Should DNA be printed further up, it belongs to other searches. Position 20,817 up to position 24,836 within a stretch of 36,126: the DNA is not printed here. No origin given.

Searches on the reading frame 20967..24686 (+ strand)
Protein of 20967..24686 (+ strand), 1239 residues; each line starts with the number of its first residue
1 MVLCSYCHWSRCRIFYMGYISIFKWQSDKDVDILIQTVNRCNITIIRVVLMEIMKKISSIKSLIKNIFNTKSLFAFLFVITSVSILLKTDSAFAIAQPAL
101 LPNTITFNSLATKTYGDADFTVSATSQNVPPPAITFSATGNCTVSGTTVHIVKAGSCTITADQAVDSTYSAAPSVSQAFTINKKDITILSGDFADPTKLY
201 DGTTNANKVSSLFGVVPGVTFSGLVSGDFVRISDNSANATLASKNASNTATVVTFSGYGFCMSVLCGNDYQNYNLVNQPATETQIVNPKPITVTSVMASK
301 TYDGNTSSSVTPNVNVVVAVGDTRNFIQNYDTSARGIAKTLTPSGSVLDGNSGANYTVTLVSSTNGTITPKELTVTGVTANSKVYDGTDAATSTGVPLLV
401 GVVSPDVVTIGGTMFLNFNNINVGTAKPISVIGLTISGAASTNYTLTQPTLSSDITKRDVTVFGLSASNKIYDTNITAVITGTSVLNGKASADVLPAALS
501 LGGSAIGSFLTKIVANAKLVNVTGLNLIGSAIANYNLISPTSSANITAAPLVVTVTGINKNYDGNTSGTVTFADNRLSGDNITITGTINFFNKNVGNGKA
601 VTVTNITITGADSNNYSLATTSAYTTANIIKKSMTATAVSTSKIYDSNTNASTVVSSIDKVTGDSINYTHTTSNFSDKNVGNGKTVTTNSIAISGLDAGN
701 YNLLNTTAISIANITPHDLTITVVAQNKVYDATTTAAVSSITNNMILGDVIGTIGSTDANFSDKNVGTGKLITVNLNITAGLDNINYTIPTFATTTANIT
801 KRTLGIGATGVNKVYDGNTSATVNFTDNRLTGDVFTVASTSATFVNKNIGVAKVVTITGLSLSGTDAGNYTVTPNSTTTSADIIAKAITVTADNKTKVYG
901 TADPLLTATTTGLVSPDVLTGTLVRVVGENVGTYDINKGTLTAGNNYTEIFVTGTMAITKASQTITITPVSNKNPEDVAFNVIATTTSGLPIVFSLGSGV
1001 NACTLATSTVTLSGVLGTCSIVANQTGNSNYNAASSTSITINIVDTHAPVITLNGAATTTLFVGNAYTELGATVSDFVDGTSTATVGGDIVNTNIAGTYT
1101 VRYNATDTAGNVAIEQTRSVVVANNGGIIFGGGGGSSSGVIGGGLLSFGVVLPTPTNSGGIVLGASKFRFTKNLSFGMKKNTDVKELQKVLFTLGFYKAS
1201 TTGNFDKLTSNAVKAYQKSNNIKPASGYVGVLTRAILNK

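Call 11: search_protein_families(library=pfam, proteins=[window:20967-24686:+], max_evalue=0.001)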
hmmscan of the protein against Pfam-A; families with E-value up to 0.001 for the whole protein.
window:20967-24686:+ (1239 aa): 5 families
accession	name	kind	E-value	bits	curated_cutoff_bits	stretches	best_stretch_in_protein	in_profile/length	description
PF18657.6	YDG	-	3.2e-88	290.5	25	8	369-450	1-84/85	YDG domain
PF18676.6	MBG_2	-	1.8e-18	67.3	25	1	888-956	1-71/72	MBG domain (YGX type)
PF01471.23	PG_binding_1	-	9.8e-12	45.3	23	1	1181-1237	2-57/57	Putative peptidoglycan binding domain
PF16403.11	Bact_surface_Ig-like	-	2.9e-11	43.7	27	1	1051-1122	1-71/71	Bacterial surface protein, Ig-like domain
PF08823.16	PG_binding_2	-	8.1e-05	23.2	21.1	1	1180-1221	14-55/74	Putative peptidoglycan binding domain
